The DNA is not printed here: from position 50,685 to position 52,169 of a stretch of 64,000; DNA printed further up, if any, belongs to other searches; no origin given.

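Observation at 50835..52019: Orphan methyltransferase-like protein with permuted DNA-MTase motifs, a DPPA catalytic-motif variant and an uncharacterised N-terminal domain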

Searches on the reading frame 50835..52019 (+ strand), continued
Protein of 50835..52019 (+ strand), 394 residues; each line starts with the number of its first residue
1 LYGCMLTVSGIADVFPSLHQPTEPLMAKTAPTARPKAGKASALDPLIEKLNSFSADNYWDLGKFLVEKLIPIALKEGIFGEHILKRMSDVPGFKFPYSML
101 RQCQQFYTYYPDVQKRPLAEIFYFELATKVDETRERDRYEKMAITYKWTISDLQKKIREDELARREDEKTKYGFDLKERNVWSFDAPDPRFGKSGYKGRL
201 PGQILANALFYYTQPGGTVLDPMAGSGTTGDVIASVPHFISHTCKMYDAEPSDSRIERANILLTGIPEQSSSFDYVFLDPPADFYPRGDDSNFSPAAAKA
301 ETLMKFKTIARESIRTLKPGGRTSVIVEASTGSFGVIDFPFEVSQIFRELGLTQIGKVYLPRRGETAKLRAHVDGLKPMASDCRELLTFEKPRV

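Call 16: find_encoding_contigs(protein=P0011, flank=6000, max_places=2)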
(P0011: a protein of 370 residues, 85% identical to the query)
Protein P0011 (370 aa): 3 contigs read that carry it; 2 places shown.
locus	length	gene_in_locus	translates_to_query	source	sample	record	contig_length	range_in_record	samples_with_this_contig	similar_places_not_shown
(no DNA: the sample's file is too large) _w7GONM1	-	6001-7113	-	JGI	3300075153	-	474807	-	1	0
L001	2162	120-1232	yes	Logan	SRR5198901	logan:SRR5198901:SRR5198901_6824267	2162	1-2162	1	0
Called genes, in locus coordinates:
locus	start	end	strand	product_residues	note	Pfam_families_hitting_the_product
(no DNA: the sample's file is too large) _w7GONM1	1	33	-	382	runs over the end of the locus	PF10128:OpcA_G6PD_assem, PF20171:OpcA_G6PD_C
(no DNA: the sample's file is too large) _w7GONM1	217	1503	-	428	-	PF02321:OEP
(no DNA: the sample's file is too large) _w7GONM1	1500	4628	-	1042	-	PF00873:ACR_tran, PF03176:MMPL (faint)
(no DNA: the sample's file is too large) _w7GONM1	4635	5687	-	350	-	PF25917:BSH_RND, PF25973:BSH_CzcB, PF25876:HH_MFP_RND (weak), PF25944:Beta-barrel_RND (faint), PF25954:Beta-barrel_RND_2, PF25975:CzcB_C (weak), PF25989:YknX_C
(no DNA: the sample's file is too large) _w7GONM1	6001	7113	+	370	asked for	PF17761:DUF1016_N (weak), PF01555:N6_N4_Mtase (faint)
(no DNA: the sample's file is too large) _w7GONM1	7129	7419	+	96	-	PF01329:Pterin_4a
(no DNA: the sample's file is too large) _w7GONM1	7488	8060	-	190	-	-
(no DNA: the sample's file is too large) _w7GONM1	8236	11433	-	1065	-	PF09822:ABC_transp_aux (weak), PF10342:Kre9_KNH (faint), PF14610:Psg1 (faint), PF21471:Reelin_subrepeat-B (faint)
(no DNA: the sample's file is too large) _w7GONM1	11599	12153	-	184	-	PF01380:SIS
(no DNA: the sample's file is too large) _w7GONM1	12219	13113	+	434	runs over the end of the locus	PF04932:Wzy_C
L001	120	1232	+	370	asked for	PF17761:DUF1016_N (weak), PF01555:N6_N4_Mtase (faint)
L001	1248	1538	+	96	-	PF01329:Pterin_4a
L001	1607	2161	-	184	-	?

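Call 17: find_encoding_contigs(protein=P0099, flank=6000, max_places=2)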
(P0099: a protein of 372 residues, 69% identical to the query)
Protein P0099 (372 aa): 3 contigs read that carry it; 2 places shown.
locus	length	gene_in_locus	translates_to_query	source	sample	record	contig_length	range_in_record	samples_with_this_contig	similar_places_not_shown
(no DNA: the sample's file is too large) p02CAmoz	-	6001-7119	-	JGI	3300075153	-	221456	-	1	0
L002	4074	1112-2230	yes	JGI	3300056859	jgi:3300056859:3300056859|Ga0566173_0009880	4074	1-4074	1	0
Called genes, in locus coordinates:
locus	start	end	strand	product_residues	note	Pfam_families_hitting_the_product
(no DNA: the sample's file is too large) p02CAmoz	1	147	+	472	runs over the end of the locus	PF09861:Lar_N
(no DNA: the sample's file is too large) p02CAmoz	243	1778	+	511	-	PF01943:Polysacc_synt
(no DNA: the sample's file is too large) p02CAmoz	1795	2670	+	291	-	-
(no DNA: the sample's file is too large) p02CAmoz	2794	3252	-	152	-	-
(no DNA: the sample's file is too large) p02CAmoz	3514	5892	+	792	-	PF10101:DUF2339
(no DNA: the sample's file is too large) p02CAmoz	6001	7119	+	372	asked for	PF01555:N6_N4_Mtase (faint)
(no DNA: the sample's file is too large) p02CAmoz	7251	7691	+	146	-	-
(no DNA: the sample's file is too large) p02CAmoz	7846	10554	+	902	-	PF25275:Golvesin_C, PF18962:Por_Secre_tail (weak)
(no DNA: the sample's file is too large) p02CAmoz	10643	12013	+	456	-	PF12176:MtaB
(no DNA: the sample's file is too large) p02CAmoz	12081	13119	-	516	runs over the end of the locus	PF13205:Big_5, PF18962:Por_Secre_tail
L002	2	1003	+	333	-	?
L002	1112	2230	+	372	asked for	PF01555:N6_N4_Mtase (faint)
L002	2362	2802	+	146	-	-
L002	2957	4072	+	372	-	?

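Call 21: find_related_loci(query=A1, collection=genome_contigs, flank=4000)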
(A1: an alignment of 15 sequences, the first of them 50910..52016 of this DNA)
Query A1 (369 aa) in genome_contigs; peptide patterns used: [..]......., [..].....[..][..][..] (x = any residue, [..] = any of these).
86 stretches matched a pattern; 70 encode a relative of the query (tblastn E <= 1e-3); 66 distinct loci.
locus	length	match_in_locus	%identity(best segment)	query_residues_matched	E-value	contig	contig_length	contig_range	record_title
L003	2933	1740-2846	85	1-369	0e+0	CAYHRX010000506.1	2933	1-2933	MAG TPA_asm: uncultured Chitinophagales bacterium isolate ERP119705_co14_37 genome assembly, contig: NODE_82084_length_2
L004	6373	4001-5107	85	1-369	0e+0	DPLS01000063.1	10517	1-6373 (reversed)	MAG TPA_asm: Bacteroidetes bacterium isolate UBA11986 contig_181394, whole genome shotgun sequence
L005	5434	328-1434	89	1-369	0e+0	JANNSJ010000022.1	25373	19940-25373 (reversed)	MAG: Bacteroidota bacterium isolate SOY_31_metabat_225 SOY_31_k141_3701796, whole genome shotgun sequence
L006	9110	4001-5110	79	1-369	0e+0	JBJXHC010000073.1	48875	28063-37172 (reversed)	MAG: Bacteroidota bacterium isolate F1F2.bin.124 k127_9632109, whole genome shotgun sequence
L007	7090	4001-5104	80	1-366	0e+0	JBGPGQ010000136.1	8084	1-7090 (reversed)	MAG: Bacteroidota bacterium isolate OBJ_0618_7090110_39 k141_10014562_length_8084_cov_13.0000, whole genome shotgun sequ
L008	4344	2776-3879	79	1-366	0e+0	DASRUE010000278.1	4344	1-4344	MAG TPA_asm: Bacteroidota bacterium isolate SMAG_U7886 k141_1278724, whole genome shotgun sequence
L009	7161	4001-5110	79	1-369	0e+0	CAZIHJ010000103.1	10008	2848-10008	MAG TPA_asm: uncultured Chitinophagales bacterium isolate SRP287453_co1_97 genome assembly, contig: NODE_12904_length_10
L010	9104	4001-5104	75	1-366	0e+0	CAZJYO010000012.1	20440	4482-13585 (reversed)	MAG TPA_asm: uncultured Chitinophagales bacterium isolate SRP237561_co1_266 genome assembly, contig: NODE_4273_length_20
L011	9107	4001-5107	75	1-367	0e+0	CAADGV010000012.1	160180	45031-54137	uncultured Chlorobi bacterium isolate CHB1.fa.gz genome assembly, contig: k127_408541, whole genome shotgun sequence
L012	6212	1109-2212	74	1-366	0e+0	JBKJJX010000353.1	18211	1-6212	MAG: Bacteroidota bacterium isolate ant_bin.22 S1Ck117_4526197_flag_0_multi_11.9587_len_18211, whole genome shotgun sequ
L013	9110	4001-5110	74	1-368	0e+0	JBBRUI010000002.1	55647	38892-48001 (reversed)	MAG: Bacteroidota bacterium isolate La3_concoct.179 La3_concoct.179_K_1940759_L_55647_cov_10.0598, whole genome shotgun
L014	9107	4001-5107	74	1-367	0e+0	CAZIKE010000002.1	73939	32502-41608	MAG TPA_asm: uncultured Chitinophagales bacterium isolate SRP290908_co1_392 genome assembly, contig: NODE_324_length_739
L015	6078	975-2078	73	1-366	0e+0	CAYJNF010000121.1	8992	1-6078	MAG TPA_asm: uncultured Chitinophagales bacterium isolate ERP124720_co1_156 genome assembly, contig: NODE_8821_length_89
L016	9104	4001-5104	73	1-367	0e+0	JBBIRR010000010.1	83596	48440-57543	MAG: Ignavibacteriales bacterium isolate ETS170220_bin_354 NODE_186_length_83596_cov_5.68004, whole genome shotgun seque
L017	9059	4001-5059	76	14-366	0e+0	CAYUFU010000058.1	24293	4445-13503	MAG TPA_asm: uncultured Chitinophagales bacterium isolate binchicken_co274_268 genome assembly, contig: NODE_5330_length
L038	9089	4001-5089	63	2-366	9e-153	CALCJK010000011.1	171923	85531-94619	MAG: uncultured bacterium isolate H1_Bin_METABAT__173_sub_1 genome assembly, contig: c_000000351180, whole genome shotgu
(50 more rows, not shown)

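Call 27: search_protein_representatives(protein=window:50910-52016:+)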
Query: 369 residues. Proteins with E-value up to 0.001 (for the whole library): 783; up to 1e-10: 321; up to 1e-30: 9. The best 150 are listed.
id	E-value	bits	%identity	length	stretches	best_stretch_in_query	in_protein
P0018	3.1e-201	684.5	80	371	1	1-366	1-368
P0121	3.0e-83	296.4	64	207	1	162-366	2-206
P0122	3.7e-78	279.6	43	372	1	19-367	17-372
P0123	2.5e-64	234.1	66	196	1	4-152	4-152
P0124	1.1e-55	205.6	42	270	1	19-252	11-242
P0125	1.3e-39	152.8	54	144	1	68-199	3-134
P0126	9.3e-34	133.6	58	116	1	5-109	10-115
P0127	4.4e-33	131.3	64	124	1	198-297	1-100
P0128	4.8e-32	127.9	58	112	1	254-358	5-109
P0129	2.2e-28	115.9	38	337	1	149-345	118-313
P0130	1.2e-27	113.5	33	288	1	103-345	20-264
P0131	8.8e-27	110.6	37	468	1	148-339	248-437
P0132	6.1e-26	107.8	38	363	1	143-341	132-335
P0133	5.0e-25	104.8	38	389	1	116-306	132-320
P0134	5.3e-25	104.7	39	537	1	142-337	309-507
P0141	4.2e-23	98.5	36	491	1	143-366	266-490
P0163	1.3e-19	87.0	28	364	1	23-324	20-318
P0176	1.1e-18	84.0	30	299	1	18-256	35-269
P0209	6.0e-17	78.2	37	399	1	63-265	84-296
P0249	2.2e-15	73.1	32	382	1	42-304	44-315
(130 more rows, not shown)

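Call 29: search_protein_families(library=pfam, alignment_id=A2, max_evalue=0.01)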
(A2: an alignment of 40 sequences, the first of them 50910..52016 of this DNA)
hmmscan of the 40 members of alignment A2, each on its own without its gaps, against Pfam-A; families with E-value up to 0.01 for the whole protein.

A. member 1, window:50910-52016:+ (369 aa): 2 families
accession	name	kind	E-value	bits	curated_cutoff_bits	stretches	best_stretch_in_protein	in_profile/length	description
PF01555.25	N6_N4_Mtase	-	9.4e-08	32.7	26.7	1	129-209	117-200/221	DNA methylase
PF17761.7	DUF1016_N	-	2.1e-07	31.5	32.8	1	22-135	14-133/137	DUF1016 N-terminal domain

B. families by the number of members that match (of 40 scanned): 41 families (the first 25 are shown)
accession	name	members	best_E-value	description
PF01555.25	N6_N4_Mtase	40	2e-24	DNA methylase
PF02195.25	ParB_N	11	3.8e-19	ParB N-terminal domain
PF13384.12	HTH_23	7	5.5e-09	Homeodomain-like domain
PF02086.21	MethyltransfD12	6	0.0036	D12 class N6 adenine-specific DNA methyltransferase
PF17761.7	DUF1016_N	5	2.1e-07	DUF1016 N-terminal domain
PF04545.22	Sigma70_r4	4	2.3e-08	Sigma-70, region 4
PF01381.28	HTH_3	4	5.2e-08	Helix-turn-helix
PF17762.8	HTH_ParB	4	4.9e-05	ParB HTH domain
PF03602.21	Cons_hypoth95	4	0.0003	Conserved hypothetical protein 95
PF08281.18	Sigma70_r4_2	3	4.8e-06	Sigma-70, region 4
PF13545.12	HTH_Crp_2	3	4.1e-05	Crp-like helix-turn-helix domain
PF15943.11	YdaS_toxin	3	0.00034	Bacterial toxin YdaS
PF01170.24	UPF0020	3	0.00071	RMKL-like, methyltransferase domain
PF04218.19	CENP-B_N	3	0.0049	CENP-B N-terminal DNA-binding domain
PF08241.18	Methyltransf_11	3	0.0084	Methyltransferase domain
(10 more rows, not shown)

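Call 30: search_solved_structures(query=A2, max_evalue=0.01, show_alignments=3)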
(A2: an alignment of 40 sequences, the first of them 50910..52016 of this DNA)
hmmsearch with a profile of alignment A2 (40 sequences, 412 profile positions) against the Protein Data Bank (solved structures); distinct sequences matched with E-value up to 0.01: 26.
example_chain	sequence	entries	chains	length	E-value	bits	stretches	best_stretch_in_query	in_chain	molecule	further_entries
2zie_A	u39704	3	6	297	2.4e-16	63.4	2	275-377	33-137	Putative modification methylase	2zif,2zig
1nw8_A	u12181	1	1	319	3.8e-11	46.3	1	146-268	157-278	MODIFICATION METHYLASE RSRI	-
1eg2_A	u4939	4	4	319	4e-11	46.2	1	164-268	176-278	MODIFICATION METHYLASE RSRI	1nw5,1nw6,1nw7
7bnk_A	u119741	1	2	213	9.8e-11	45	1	3-184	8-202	ParB family protein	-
7bnr_A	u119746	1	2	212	9.8e-11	45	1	3-184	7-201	ParB family protein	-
7o0n_A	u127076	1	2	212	1.4e-10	44.5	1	3-184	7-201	ParB family protein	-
7ng0_A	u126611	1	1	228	3.8e-10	43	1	3-184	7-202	Nucleoid occlusion protein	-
6sdk_A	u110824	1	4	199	4.5e-10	42.8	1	2-180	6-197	Stage 0 sporulation protein J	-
8s9m_A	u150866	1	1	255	1.3e-09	41.3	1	230-265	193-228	DNA cytosine-N4 methyltransferase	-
1boo_A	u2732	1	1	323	1.3e-09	41.3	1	208-265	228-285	PROTEIN (N-4 CYTOSINE-SPECIFIC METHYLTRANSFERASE PVU II)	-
8s9n_A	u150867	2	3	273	1.5e-09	41.1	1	230-265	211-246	DNA cytosine-N4 methyltransferase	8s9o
7nfu_A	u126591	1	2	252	2.2e-09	40.5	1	3-184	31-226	Nucleoid occlusion protein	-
7ol9_A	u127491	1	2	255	6.8e-09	38.9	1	2-179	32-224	Nucleoid occlusion protein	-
6pbd_A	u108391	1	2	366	6.5e-08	35.7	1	208-258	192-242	Modification methylase CcrMI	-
6t1f_A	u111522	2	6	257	7.7e-08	35.4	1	11-173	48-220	Chromosome-partitioning protein ParB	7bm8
8urk_A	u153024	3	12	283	1.3e-06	31.5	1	197-265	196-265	Methyltransferase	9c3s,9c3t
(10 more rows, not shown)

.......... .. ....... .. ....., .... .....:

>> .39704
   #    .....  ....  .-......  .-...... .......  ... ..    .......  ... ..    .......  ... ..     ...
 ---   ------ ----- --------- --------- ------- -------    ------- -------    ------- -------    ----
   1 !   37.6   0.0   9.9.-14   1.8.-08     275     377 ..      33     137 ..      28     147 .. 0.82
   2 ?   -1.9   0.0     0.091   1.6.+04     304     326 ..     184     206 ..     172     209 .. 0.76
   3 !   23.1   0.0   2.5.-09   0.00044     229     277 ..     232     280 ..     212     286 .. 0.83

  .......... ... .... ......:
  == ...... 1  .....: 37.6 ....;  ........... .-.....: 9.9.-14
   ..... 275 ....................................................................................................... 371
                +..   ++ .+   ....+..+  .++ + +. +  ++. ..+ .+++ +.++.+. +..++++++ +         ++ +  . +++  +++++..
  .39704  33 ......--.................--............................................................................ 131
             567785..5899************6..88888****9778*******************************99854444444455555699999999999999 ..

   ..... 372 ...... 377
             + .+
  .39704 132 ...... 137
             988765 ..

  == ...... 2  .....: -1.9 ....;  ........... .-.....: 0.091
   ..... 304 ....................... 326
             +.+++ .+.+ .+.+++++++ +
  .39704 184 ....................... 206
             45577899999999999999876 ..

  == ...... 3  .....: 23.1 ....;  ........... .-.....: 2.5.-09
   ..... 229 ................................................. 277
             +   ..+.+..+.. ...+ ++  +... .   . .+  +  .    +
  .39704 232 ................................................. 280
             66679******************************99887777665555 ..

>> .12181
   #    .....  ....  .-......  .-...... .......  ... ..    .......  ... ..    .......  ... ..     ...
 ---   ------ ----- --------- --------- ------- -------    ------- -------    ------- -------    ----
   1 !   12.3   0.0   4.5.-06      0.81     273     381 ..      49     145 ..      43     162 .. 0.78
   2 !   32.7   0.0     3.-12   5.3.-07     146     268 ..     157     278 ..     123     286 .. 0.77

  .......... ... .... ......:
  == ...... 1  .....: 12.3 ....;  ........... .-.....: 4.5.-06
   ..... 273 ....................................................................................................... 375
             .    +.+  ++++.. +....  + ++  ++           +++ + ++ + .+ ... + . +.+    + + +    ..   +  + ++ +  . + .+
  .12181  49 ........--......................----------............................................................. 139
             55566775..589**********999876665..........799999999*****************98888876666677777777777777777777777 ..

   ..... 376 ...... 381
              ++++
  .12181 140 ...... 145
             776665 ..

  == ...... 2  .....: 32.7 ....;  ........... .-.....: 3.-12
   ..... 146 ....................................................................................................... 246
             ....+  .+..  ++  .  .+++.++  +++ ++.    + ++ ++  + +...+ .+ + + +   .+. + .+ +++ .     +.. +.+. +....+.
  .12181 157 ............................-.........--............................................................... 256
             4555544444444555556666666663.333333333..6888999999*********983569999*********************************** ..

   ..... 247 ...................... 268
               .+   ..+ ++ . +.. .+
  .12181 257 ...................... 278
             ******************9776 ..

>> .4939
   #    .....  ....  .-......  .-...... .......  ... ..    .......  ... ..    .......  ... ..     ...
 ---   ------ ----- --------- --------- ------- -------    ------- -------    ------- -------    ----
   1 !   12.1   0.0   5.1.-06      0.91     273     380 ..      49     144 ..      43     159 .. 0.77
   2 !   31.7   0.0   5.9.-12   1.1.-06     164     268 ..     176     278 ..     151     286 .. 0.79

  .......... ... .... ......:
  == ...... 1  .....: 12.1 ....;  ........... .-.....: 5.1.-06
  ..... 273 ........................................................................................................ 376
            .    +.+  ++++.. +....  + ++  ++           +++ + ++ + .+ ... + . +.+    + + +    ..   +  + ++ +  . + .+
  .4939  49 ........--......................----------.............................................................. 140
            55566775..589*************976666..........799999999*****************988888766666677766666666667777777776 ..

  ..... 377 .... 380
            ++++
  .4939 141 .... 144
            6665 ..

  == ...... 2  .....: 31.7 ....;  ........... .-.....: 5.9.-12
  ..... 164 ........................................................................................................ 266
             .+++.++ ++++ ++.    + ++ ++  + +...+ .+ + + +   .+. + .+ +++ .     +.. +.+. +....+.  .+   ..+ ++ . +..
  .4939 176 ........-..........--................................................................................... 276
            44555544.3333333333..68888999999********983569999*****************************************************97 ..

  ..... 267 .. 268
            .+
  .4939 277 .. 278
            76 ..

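Call 37: search_dna_similar(query=window:50910-52016:+, collection=phages, mode=protein, max_evalue=0.00001, max_rows=25)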
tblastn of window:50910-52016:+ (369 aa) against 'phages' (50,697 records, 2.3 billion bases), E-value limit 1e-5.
Records with a match: 1; places in all: 1; records where one place covers at least 80% of the query: 0.
Best place of each record, by identity: <60% 1.
By first word of the organism name: Caudoviricetes 1.
By host as written in the record: - 1.
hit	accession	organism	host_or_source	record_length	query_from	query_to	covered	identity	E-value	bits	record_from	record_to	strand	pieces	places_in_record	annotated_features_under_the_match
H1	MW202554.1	Caudoviricetes sp.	Manatee Spring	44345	157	334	48%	32.5%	9e-17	88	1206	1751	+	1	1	chromosome partitioning protein parB | DNA polymerase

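Call 38: search_dna_similar(query=window:50910-52016:+, collection=plasmids, mode=protein, max_evalue=0.00001, max_rows=25)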
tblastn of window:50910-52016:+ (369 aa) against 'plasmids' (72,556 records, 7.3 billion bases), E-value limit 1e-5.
No match.

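Call 39: list_cluster_members(proteins=[P0122, P0129, P0130, P0131, P0134, P0163, P0176, P0249, P0209, P0141])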
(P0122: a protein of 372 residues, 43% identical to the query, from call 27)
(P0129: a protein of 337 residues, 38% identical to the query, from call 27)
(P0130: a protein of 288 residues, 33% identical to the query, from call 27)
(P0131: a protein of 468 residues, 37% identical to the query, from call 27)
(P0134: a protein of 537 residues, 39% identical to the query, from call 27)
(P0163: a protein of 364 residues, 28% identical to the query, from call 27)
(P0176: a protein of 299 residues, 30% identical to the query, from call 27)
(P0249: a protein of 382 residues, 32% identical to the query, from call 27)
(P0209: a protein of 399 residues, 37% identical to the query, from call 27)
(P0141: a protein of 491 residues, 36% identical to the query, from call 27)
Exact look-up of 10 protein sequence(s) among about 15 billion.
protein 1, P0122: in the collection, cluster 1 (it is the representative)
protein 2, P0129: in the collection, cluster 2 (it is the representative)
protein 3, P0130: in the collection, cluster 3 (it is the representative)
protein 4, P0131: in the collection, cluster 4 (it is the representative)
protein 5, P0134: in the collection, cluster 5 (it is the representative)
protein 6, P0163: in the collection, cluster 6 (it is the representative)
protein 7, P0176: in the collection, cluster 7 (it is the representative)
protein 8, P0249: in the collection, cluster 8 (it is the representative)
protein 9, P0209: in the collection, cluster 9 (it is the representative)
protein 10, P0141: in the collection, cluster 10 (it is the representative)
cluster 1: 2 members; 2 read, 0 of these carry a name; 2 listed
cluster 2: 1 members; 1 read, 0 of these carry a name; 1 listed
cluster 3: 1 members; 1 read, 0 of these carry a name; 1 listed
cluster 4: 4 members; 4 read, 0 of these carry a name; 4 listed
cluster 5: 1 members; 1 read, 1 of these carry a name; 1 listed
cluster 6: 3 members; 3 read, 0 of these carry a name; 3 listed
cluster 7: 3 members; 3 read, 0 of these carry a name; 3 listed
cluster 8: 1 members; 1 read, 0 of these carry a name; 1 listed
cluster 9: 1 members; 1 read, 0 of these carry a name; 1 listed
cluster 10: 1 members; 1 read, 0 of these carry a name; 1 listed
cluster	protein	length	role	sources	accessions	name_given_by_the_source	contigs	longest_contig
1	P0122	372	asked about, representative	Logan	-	-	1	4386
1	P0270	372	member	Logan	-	-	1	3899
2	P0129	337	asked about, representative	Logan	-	-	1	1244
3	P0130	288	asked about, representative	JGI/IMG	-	-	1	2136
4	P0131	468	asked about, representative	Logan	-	-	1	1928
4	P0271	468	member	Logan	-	-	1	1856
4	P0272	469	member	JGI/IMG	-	-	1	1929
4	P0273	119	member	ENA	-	-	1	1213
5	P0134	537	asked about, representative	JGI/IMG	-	ParB family transcriptional regulator, chromosome partitioning protein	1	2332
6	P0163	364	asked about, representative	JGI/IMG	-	-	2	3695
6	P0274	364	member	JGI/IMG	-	-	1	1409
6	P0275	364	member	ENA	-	-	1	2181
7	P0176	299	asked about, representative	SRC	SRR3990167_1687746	-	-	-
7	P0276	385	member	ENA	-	-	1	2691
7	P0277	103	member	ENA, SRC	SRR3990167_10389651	-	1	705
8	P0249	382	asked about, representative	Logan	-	-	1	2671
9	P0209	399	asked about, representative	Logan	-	-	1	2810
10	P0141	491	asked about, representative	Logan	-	-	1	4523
